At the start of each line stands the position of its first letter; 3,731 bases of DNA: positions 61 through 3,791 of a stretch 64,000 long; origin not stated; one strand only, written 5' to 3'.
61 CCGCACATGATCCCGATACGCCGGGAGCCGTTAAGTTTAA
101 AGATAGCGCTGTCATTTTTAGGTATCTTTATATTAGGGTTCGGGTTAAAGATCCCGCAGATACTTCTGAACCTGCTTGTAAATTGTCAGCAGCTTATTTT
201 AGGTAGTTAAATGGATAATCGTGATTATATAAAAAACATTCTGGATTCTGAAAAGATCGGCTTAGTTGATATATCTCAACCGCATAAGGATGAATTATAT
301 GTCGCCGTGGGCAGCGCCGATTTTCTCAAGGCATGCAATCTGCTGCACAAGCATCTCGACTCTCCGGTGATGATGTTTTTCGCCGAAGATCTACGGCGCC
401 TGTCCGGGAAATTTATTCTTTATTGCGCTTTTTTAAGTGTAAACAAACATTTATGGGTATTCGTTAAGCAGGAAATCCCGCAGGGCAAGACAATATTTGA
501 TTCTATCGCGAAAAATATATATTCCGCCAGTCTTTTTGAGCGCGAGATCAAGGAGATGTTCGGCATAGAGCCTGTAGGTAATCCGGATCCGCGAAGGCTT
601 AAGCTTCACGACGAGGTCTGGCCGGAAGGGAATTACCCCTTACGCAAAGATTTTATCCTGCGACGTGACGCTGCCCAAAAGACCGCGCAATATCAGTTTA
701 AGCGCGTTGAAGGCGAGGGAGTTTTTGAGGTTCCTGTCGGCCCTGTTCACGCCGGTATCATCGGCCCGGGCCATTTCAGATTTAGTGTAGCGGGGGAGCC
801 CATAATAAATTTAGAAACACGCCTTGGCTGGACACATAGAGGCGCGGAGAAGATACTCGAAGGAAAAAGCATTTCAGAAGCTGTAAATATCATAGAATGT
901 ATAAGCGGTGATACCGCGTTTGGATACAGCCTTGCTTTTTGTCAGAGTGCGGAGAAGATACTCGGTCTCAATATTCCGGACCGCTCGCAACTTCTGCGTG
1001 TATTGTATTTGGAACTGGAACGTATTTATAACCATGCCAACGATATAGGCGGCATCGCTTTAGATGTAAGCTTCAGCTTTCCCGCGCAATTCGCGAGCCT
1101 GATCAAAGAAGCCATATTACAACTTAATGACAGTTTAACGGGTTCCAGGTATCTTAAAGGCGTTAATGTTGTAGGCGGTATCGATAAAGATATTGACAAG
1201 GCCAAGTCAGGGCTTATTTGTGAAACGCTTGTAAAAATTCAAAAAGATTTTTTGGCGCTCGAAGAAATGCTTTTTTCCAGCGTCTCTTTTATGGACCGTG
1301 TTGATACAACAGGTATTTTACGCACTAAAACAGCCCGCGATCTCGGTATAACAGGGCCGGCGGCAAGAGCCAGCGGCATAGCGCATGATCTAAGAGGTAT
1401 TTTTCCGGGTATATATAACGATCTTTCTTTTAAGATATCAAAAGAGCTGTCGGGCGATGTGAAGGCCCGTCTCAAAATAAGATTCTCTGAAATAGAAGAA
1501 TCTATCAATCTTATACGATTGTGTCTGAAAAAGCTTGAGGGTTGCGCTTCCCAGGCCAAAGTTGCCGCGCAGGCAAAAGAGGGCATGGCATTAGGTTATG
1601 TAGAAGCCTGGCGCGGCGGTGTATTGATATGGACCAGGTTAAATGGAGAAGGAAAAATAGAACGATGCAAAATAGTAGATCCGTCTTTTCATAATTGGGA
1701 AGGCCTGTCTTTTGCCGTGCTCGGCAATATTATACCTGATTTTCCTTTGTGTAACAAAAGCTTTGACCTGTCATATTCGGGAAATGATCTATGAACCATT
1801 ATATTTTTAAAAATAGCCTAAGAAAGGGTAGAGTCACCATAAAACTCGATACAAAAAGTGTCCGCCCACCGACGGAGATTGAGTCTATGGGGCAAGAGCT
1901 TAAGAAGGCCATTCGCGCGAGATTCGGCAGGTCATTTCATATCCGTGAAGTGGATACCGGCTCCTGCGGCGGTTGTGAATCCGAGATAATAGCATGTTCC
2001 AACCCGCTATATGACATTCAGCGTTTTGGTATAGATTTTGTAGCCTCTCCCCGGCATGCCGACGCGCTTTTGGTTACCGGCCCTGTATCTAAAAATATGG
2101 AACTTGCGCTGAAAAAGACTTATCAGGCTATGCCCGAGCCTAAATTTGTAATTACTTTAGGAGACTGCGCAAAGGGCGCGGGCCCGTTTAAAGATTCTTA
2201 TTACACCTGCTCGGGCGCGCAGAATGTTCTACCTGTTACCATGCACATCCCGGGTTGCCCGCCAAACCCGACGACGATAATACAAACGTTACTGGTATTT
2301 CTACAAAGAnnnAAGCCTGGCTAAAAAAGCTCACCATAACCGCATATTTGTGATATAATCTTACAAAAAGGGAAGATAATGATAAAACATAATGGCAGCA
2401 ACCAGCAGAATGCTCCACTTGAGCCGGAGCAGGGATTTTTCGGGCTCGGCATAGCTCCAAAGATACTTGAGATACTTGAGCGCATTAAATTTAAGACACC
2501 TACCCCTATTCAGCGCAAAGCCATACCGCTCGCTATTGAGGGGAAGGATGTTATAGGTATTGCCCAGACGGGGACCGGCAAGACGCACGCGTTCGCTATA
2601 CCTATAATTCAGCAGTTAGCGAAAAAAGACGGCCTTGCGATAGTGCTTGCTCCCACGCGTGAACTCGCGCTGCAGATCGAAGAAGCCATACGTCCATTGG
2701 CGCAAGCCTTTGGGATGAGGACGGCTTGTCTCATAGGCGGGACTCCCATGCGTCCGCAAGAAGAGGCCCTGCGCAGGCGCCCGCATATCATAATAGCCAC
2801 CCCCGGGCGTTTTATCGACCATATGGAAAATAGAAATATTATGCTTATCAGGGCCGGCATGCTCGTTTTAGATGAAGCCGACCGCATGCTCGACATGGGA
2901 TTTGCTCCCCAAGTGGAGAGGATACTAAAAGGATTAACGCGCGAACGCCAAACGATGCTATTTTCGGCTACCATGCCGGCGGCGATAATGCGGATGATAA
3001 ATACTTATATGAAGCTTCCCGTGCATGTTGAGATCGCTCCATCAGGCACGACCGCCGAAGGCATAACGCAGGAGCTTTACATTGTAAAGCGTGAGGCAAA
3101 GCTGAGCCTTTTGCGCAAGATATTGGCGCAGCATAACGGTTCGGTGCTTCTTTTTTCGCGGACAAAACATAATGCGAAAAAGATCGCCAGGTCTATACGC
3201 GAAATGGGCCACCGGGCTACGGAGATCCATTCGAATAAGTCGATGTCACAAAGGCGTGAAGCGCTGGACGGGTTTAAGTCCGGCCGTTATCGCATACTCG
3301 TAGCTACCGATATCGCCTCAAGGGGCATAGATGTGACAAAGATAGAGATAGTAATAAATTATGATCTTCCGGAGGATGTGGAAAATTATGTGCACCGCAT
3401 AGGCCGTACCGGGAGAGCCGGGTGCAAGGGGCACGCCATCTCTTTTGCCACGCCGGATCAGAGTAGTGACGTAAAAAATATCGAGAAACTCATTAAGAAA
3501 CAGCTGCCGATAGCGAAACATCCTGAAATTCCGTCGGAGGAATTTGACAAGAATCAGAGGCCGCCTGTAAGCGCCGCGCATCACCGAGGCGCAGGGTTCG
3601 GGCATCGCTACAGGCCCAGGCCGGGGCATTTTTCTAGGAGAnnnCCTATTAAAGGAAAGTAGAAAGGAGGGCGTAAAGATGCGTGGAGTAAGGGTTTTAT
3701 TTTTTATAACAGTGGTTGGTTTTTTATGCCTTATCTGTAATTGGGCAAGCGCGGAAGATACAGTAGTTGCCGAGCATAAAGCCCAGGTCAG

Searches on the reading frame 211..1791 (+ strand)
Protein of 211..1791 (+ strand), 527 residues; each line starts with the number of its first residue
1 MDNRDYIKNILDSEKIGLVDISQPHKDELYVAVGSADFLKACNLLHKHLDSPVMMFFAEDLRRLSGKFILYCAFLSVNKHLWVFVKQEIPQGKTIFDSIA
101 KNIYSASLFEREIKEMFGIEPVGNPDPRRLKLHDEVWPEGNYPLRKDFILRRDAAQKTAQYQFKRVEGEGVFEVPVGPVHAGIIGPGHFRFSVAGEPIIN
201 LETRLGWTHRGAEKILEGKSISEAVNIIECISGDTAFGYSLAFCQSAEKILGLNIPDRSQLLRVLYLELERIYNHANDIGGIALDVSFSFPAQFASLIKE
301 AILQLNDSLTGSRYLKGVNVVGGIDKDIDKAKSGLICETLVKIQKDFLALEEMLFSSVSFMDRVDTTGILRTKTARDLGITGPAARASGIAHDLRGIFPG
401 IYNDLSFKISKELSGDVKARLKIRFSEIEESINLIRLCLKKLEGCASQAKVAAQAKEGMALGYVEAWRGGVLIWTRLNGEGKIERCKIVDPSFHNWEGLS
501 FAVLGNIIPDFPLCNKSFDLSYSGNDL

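Call 7: search_protein_families(library=pfam, proteins=[window:211-1791:+], max_evalue=0.001)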
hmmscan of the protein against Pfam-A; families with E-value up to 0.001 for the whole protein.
window:211-1791:+ (527 aa): 3 families
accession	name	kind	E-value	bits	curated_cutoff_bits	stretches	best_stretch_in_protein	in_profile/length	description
PF00346.24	Complex1_49kDa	-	7.7e-36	124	24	2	298-449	14-169/271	Respiratory-chain NADH dehydrogenase, 49 Kd subunit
PF00329.25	Complex1_30kDa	-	4.5e-18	66.4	22.5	1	33-152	3-122/124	Respiratory-chain NADH dehydrogenase, 30 Kd subunit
PF00374.24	NiFeSe_Hases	-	4.3e-05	23.1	25.8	0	210-275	1-66/508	Nickel-dependent hydrogenase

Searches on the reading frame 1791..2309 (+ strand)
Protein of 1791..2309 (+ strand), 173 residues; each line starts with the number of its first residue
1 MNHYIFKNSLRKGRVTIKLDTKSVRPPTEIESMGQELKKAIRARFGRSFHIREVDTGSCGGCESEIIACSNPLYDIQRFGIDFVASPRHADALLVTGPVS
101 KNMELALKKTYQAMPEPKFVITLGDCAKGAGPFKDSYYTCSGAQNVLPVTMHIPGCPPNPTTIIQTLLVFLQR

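Call 7: search_protein_families(library=pfam, proteins=[window:1791-2309:+], max_evalue=0.001)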
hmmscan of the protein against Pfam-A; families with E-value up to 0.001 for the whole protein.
window:1791-2309:+ (173 aa): 1 family
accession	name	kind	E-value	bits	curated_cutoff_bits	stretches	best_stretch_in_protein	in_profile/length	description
PF01058.29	Oxidored_q6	-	3.6e-29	101.5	27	1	59-168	1-126/128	NADH ubiquinone oxidoreductase, 20 Kd subunit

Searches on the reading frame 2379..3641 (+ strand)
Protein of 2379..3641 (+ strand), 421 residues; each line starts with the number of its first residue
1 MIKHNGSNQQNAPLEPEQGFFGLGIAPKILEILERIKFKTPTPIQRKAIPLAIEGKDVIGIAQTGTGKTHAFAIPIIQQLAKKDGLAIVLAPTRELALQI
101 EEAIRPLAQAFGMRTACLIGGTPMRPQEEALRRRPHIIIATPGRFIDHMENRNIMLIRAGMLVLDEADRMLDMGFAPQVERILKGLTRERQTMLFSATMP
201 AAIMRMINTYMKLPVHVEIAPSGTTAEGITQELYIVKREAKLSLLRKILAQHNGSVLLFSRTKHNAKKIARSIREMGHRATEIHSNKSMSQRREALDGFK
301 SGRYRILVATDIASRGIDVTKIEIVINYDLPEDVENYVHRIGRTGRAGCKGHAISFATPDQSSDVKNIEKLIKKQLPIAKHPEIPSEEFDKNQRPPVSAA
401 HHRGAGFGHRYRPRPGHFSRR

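Call 7: search_protein_families(library=pfam, proteins=[window:2379-3641:+], max_evalue=0.001)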
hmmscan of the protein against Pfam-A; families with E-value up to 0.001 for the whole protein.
window:2379-3641:+ (421 aa): 6 families
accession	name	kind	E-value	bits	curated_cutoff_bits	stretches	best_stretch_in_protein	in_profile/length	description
PF00270.35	DEAD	-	1.7e-53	181.2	26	1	42-203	1-164/167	DEAD/DEAH box helicase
PF00271.37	Helicase_C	-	1.3e-32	112.7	23.5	1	241-348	2-110/110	Helicase conserved C-terminal domain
PF04851.21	ResIII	-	6e-07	29.9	22.5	1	57-199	25-162/164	Type III restriction enzyme, res subunit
PF13604.12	AAA_30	-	0.00016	21.9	27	0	45-104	6-66/191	AAA domain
PF13245.12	AAA_19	-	0.00021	21.9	25.1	0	45-187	1-115/134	AAA domain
PF07652.20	Flavi_DEAD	-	0.0006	20.3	21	0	64-107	13-56/148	Flavivirus DEAD domain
